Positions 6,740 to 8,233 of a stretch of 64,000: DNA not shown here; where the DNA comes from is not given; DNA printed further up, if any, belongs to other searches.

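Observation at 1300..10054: Glycoconjugate-tailoring locus: APH-like and HprK-like kinase pair with fucosyltransferase-like, GT2, GT-A and fatty-acid hydroxylase genes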

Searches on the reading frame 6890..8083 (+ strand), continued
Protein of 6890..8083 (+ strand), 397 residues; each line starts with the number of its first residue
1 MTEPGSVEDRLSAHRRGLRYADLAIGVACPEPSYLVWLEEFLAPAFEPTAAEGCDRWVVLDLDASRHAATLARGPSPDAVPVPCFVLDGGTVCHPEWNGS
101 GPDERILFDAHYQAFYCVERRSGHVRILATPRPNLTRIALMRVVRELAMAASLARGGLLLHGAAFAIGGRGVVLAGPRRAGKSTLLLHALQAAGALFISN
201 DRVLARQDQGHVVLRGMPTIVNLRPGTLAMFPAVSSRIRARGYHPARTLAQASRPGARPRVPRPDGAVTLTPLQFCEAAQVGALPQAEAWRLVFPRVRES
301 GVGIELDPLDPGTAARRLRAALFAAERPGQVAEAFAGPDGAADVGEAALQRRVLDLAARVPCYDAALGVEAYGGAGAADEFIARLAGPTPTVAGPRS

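Call 23: find_related_loci(query=A2, collection=genome_contigs, flank=10000)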
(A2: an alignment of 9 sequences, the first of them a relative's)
Query A2 (397 aa) in genome_contigs; peptide patterns used: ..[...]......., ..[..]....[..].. (x = any residue, [..] = any of these).
182 stretches matched a pattern; 79 encode a relative of the query (tblastn E <= 1e-3); 79 distinct loci.
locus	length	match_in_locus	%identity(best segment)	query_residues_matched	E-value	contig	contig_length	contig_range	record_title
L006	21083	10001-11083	64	30-390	2e-144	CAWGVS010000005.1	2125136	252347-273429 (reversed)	MAG: uncultured Candidatus Rokubacteria bacterium isolate MFD02242.bin.2.73 genome assembly, contig: contig_3168, whole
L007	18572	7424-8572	53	11-393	2e-106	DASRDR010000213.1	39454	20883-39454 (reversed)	MAG TPA_asm: Candidatus Methylomirabilota bacterium isolate SMAG_U9985 k141_2254502, whole genome shotgun sequence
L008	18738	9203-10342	39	16-396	2e-80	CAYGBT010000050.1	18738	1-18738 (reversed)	MAG TPA_asm: uncultured bacterium isolate ERP108616_co2_8 genome assembly, contig: NODE_4481_length_18738_cov_5.584649,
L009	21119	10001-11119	42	4-382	1e-74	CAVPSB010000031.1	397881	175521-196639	MAG: uncultured Candidatus Rokubacteria bacterium isolate MFD10007.bin.2.196 genome assembly, contig: contig_55581, whol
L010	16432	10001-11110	31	11-382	2e-69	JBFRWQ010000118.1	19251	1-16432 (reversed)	MAG: Microcystaceae cyanobacterium isolate 02_in_wo_sediment_bin.3 02InwoSedB3_c_000000230439, whole genome shotgun sequ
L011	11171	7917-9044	39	8-385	9e-76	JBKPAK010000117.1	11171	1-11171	MAG: Candidatus Methylomirabilota bacterium isolate GB_HAYS_MAG_00007 GB_HAYS_000000241003, whole genome shotgun sequenc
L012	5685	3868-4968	37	18-384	9e-69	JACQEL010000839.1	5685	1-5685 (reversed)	MAG: Deltaproteobacteria bacterium isolate NC_groundwater_1020_Pr1_S-0.65um_57_10 Montesol18_Sp65_coassembly_scaffold_14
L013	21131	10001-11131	37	16-395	2e-66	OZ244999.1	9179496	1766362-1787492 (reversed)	MAG: Planctomycetota bacterium isolate 5a0c312b-e6f1-480a-aa4e-ac94299b485f genome assembly, chromosome: 1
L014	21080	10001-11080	39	14-374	4e-63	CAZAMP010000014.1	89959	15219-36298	MAG TPA_asm: uncultured bacterium isolate SRP077602_co10_281 genome assembly, contig: NODE_548_length_89959_cov_10.93795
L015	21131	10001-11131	39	18-385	6e-63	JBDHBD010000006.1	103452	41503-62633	MAG: Gemmatimonadota bacterium isolate M3-44_Bin_431 M3-44_Bin_431_scaffold_241, whole genome shotgun sequence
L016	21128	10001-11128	39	9-385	1e-60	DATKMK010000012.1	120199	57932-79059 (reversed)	MAG TPA_asm: Candidatus Binatia bacterium isolate SMAG_U14709 k141_1556711, whole genome shotgun sequence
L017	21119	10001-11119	37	12-388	5e-60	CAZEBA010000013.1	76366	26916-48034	MAG TPA_asm: uncultured Gemmatimonadota bacterium isolate SRP321284_co1_122 genome assembly, contig: NODE_370_length_763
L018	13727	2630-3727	41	20-392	4e-60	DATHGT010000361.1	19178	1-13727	MAG TPA_asm: Candidatus Acidoferrum sp. isolate SMAG_U12481 k141_300500, whole genome shotgun sequence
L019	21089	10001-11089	38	18-385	6e-59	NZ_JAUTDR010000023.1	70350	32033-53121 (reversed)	Haliea sp. E1-2-M8 Scaffold23, whole genome shotgun sequence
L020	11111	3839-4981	37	14-385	7e-59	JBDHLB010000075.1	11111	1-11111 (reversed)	MAG: Gemmatimonadota bacterium isolate BHB10-38_Bin_413 BHB10-38_Bin_413_scaffold_29470, whole genome shotgun sequence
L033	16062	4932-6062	37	17-387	7e-51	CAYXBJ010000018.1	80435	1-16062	MAG TPA_asm: uncultured bacterium isolate binchicken_co279_6 genome assembly, contig: k141_3964417, whole genome shotgun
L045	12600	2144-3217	31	18-372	1e-42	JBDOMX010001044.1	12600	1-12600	MAG: Planctomycetaceae bacterium isolate FK190211_WC_24_26_27_29_metabat1_scaf2bin.058_VB NODE_3999_length_12600_cov_1.2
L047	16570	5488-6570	31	16-372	3e-41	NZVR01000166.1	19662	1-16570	MAG: Blastopirellula sp. isolate NAT61 46032, whole genome shotgun sequence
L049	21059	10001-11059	32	12-373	1e-38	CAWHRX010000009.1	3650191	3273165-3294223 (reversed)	MAG: uncultured Acidobacteriota bacterium isolate MFD05580.bin.1.127 genome assembly, contig: contig_4695, whole genome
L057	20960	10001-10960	34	17-335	3e-36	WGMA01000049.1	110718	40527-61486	MAG: Phycisphaera sp. isolate RI_212 c_000000016103, whole genome shotgun sequence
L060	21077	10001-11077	32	6-373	1e-35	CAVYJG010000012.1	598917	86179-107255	MAG: uncultured Acidobacteriota bacterium isolate MFD01476.bin.2.37 genome assembly, contig: contig_28574, whole genome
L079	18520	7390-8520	33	18-397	1e-42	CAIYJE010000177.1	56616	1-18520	MAG: uncultured Planctomycetales bacterium isolate Umea_bin-02666 genome assembly, contig: bin-02666:177/207, whole geno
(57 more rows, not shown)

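Call 29: search_protein_families(library=pfam, proteins=[L003:5576-6826:+, L004:8036-9883:+, L033:1376-2509:-, L049:11961-13181:+, L060:13133-13921:+, L045:6494-7684:-, L079:5481-6359:-, L003:7960-8769:+, L008:11593-12861:+, L045:8988-10331:-], max_evalue=0.01)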
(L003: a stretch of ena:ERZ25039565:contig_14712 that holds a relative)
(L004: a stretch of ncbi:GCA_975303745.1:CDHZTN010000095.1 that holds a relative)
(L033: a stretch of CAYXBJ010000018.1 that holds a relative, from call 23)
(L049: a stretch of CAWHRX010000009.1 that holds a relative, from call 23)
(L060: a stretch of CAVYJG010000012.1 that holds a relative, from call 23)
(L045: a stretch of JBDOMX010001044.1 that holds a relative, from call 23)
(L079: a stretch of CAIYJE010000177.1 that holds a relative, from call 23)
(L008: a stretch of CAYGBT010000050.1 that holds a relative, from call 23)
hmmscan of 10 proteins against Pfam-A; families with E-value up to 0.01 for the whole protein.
L003:5576-6826:+ (416 aa): 1 family
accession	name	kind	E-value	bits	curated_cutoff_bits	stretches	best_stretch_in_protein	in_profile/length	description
PF14907.12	NTP_transf_5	-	6.7e-41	140.9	31.2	1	46-287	8-243/249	Uncharacterised nucleotidyltransferase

L004:8036-9883:+ (615 aa): 9 families
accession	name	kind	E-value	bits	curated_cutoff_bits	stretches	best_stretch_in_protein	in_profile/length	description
PF00005.33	ABC_tran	-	1.3e-31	110.5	25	1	381-535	1-137/137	ABC transporter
PF13304.12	AAA_21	-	4.3e-09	37.3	27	1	519-563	250-298/304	AAA domain, putative AbiEii toxin, Type IV TA system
PF09818.15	ABC_ATPase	-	8.7e-06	25.4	23.2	1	480-538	134-189/283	P-loop domain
PF02463.25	SMC_N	-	0.00034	20.6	40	0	504-577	134-211/220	RecF/RecN/SMC N terminal domain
PF13191.12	AAA_16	-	0.00039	21.4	32.6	1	389-487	23-124/167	AAA ATPase domain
PF00664.28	ABC_membrane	-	0.0031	17.7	28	1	52-313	12-268/274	ABC transporter transmembrane region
PF02367.23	TsaE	-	0.0034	17.8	26.6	1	387-415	17-45/128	Threonylcarbamoyl adenosine biosynthesis protein TsaE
PF13401.12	AAA_22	-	0.0047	17.7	27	0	394-430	8-33/130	AAA domain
PF13555.12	AAA_29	-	0.0095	16.1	27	0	383-411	14-42/61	P-loop containing region of AAA domain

L033:1376-2509:- (377 aa): 1 family
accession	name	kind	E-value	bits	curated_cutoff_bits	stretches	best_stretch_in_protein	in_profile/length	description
PF14907.12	NTP_transf_5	-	3.6e-43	148.4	31.2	1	58-280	15-241/249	Uncharacterised nucleotidyltransferase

L049:11961-13181:+ (406 aa): 2 families
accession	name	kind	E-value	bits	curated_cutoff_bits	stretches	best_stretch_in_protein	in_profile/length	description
PF00201.24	UDPGT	-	2.9e-08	33.4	19.5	1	223-369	270-405/499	UDP-glucoronosyl and UDP-glucosyl transferase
PF06722.18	EryCIII-like_C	-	8.3e-05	23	31.7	1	285-373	31-116/145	Erythromycin biosynthesis protein CIII-like, C-terminal domain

L060:13133-13921:+ (262 aa): 0 families

L045:6494-7684:- (396 aa): 2 families
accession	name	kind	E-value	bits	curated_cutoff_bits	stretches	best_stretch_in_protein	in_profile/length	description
PF04101.22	Glyco_tran_28_C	-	8.1e-08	32.9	22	1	288-370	55-139/166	Glycosyltransferase family 28 C-terminal domain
PF13528.12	Glyco_trans_1_3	-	0.0023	17.6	25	0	16-46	4-34/322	Glycosyl transferase family 1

L079:5481-6359:- (292 aa): 1 family
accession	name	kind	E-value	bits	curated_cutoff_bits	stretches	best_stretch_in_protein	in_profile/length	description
PF14305.11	ATPgrasp_TupA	-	1.5e-08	34.9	25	1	95-282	54-238/241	TupA-like ATPgrasp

L003:7960-8769:+ (269 aa): 0 families

L008:11593-12861:+ (422 aa): 5 families
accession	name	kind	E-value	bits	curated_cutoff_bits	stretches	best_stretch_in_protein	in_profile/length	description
PF00534.26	Glycos_transf_1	-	3.3e-28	98.8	26.4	1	234-395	9-171/172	Glycosyl transferases group 1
PF13692.12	Glyco_trans_1_4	-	3.6e-24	86.1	27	1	242-377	3-137/142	Glycosyl transferases group 1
PF13439.12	Glyco_transf_4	-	1.6e-15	58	28.5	1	42-220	1-170/170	Glycosyltransferase Family 4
PF13579.12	Glyco_trans_4_4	-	5.2e-12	46.8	29.7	1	43-214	1-157/158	Glycosyl transferase 4-like domain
PF13524.12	Glyco_trans_1_2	-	1.7e-06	28.4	25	1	268-400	11-132/144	Glycosyl transferase-like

L045:8988-10331:- (447 aa): 2 families
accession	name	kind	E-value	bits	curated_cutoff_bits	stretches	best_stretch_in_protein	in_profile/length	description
PF04055.27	Radical_SAM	-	3.5e-22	79.8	29.5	1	59-223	1-161/166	Radical SAM superfamily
PF06969.22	HemN_C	-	1e-07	32.3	24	1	372-420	19-67/67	HemN C-terminal domain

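Call 37: search_solved_structures(query=A1, max_evalue=1, show_alignments=2)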
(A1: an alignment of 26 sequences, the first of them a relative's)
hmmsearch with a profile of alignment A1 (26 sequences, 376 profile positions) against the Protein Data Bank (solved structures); distinct sequences matched with E-value up to 1: 28.
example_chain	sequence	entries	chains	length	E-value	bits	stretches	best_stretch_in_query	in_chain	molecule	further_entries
1jb1_A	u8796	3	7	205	0.0096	18.2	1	148-210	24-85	HPRK PROTEIN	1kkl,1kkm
2qmh_A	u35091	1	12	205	0.0097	18.2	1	148-210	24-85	HPr kinase/phosphorylase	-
3cmu_A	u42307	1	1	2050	0.016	17.5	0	158-182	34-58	Protein recA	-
3cmt_A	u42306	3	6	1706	0.022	17.1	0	158-182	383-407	Protein recA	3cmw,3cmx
3cmv_A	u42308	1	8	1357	0.038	16.3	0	158-182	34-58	Protein recA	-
2ged_A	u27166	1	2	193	0.047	16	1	160-213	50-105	Signal recognition particle receptor beta subunit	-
1nrj_B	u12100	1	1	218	0.053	15.8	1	160-183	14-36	Signal recognition particle receptor beta subunit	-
5uj7_C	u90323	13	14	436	0.054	15.8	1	152-181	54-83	Origin recognition complex subunit 4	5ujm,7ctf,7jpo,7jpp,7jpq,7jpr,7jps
7cte_D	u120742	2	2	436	0.054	15.8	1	152-181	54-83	Origin recognition complex subunit 4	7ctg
9nlj_U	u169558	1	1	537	0.086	15.1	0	151-184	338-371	Uup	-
6nui_A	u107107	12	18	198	0.13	14.5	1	157-182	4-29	Guanylate kinase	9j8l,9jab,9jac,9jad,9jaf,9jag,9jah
9jae_A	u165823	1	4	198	0.13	14.5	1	157-182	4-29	Guanylate kinase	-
8pts_A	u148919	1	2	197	0.14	14.4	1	157-182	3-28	Guanylate kinase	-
6c2u_A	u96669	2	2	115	0.27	13.4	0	161-174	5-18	phosphate-loop protein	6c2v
3gee_A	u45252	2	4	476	0.3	13.3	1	156-187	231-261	tRNA modification GTPase mnmE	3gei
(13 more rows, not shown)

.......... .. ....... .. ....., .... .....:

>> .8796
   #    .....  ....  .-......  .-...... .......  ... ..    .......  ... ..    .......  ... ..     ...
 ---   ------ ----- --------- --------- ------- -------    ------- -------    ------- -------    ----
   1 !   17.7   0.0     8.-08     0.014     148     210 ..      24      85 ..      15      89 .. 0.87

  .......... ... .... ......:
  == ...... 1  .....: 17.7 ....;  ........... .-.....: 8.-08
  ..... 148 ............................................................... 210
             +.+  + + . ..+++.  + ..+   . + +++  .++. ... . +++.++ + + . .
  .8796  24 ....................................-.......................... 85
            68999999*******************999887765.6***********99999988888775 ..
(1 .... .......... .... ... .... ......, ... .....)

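Call 50: predict_structure(alignment_id=A1)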
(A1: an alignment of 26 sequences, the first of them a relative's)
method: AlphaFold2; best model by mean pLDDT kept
length: 397 residues; sequences in the alignment: 26
mean_pLDDT: 90.9   pTM: 0.91
mean pLDDT of the five models: 90.9, 89.7, 89.6, 89.4, 89.2
residues with pLDDT >= 90: 300; 70-90: 74; 50-70: 15; < 50: 8
segments of 3 or more residues with pLDDT < 50: 1-4, 394-397
pLDDT, mean of each block of 10 residues (from residue 1): 53 91 96 97 97 95 96 92 88 90 92 95 94 95 96 93 96 94 97 97 95 97 95 94 94 80 88 98 98 93 92 96 83 77 84 96 93 90 87 52
secondary structure, 60 per line:
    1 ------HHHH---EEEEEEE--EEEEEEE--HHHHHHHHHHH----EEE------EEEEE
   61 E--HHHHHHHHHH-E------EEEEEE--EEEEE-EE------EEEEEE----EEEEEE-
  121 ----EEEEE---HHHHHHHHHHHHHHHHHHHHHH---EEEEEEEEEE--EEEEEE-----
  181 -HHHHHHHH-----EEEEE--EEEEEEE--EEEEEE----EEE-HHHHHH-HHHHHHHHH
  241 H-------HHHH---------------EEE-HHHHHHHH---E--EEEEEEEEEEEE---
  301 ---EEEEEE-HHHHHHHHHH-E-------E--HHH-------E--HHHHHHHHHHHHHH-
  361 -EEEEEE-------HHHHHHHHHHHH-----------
elements in order: H7-10 E14-20 E23-29 H32-42 E47-49 E56-61 H64-73 E82-87 E90-94 E104-109 E114-119 E125-129 H133-154 E158-167 E170-175 H182-189 E195-199 E202-208 E211-216 E221-223 H225-230 H232-241 H249-252 E268-270 H272-279 E286-297 E304-309 H311-320 H346-359 E362-367 H375-386

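Call 56: fold_search(model_id=the predicted structure, library=pdb)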
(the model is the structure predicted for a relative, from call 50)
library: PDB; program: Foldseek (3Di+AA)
matches with E <= 10: 257; with E <= 0.001: 111
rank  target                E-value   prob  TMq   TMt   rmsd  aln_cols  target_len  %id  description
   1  1j3b_B                1.3e-08  1.00  0.40  0.32   9.9       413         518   13  Crystal structure of ATP-dependent phosphoenolpyruvate carboxykinase from Thermus thermophilus HB8 (released 2003-02-11)
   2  1oen                  1.3e-08  1.00  0.45  0.36   9.1       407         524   11  PHOSPHOENOLPYRUVATE CARBOXYKINASE (released 1996-11-08)
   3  2pc9_C                2.0e-08  1.00  0.44  0.35  10.0       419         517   14  Crystal Structure Of ATP-Dependent Phosphoenolpyruvate Carboxykinase From Thermus thermophilus HB8 (released 2007-10-02)
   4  1j3b_A                2.6e-08  1.00  0.40  0.32   9.4       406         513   14  Crystal structure of ATP-dependent phosphoenolpyruvate carboxykinase from Thermus thermophilus HB8 (released 2003-02-11)
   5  2pc9_D                3.1e-08  1.00  0.43  0.35   8.9       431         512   13  Crystal Structure Of ATP-Dependent Phosphoenolpyruvate Carboxykinase From Thermus thermophilus HB8 (released 2007-10-02)
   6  1xkv_B                3.1e-08  1.00  0.42  0.33   9.5       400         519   13  Crystal Structure Of ATP-Dependent Phosphoenolpyruvate Carboxykinase From Thermus thermophilus HB8 (released 2005-10-11)
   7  2pc9_B                3.9e-08  1.00  0.40  0.33  10.4       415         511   13  Crystal Structure Of ATP-Dependent Phosphoenolpyruvate Carboxykinase From Thermus thermophilus HB8 (released 2007-10-02)
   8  6at3_A                4.2e-08  1.00  0.41  0.32   9.8       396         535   11  E. coli phosphoenolpyruvate carboxykinase Y207F mutant bound to thiosulfate and oxaloacetate (released 2018-08-29)
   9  6asn                  4.4e-08  1.00  0.43  0.34  10.1       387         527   12  E. coli phosphoenolpyruvate carboxykinase K212I F216V mutant bound to methanesulfonate (released 2018-08-29)
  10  1ylh                  5.5e-08  1.00  0.43  0.35   8.6       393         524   12  Crystal Structure of Phosphoenolpyruvate Carboxykinase from Actinobaccilus succinogenes in Complex with Manganese and Py (released 2005-06-28)
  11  6at4_B                5.9e-08  1.00  0.43  0.34   9.9       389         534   11  E. coli phosphoenolpyruvate carboxykinase bound to thiosulfate (released 2018-08-29)
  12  1xkv_A                6.6e-08  1.00  0.40  0.33   9.5       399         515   14  Crystal Structure Of ATP-Dependent Phosphoenolpyruvate Carboxykinase From Thermus thermophilus HB8 (released 2005-10-11)
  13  2pc9_A                9.2e-08  1.00  0.43  0.34  10.1       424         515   14  Crystal Structure Of ATP-Dependent Phosphoenolpyruvate Carboxykinase From Thermus thermophilus HB8 (released 2007-10-02)
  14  9a4u_A                1.2e-07  1.00  0.47  0.37   9.3       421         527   12  Integrative model of PCKA-QOX2 by crosslinking MS and deep learning (released 2024-09-18)
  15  1yvy_B                1.7e-07  1.00  0.42  0.35   9.2       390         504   11  Crystal structure of Anaerobiospirillum succiniciproducens phosphoenolpyruvate carboxykinase (released 2005-07-26)
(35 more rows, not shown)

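Call 70: search_protein_families(library=padloc, proteins=[window:6890-8083:+, L003:5576-6826:+, L004:8036-9883:+], max_evalue=0.001)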
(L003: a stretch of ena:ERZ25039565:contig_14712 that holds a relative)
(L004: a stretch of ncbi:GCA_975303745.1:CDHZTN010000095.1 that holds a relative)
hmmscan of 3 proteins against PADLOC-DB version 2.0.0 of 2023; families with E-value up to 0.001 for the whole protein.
window:6890-8083:+ (397 aa): 0 families

L003:5576-6826:+ (416 aa): 0 families

L004:8036-9883:+ (615 aa): 8 families
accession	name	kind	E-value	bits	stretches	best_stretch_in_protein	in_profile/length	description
PDLC04135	mad3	-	4e-26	90.4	2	506-581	263-346/374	mads_3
PDLC02980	AriA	-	3.1e-09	35.2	1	505-563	236-298/304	-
PDLC02914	ATPase-Toprim_I-B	-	2.9e-07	28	0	392-420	26-54/443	-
PDLC04140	mad8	-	5.1e-06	24.2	1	379-564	15-233/314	mads_8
PDLC04213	HEC-02A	-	0.00069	17.3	0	396-417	28-49/337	-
PDLC00096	GajA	-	0.00069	16.4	0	385-455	19-92/630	AAA ATPase domain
PDLC04893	PDC-S06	-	0.0007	16.1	0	527-582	647-702/862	-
PDLC02335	AbiLi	-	0.00091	16.4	0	388-567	73-240/326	AbiLi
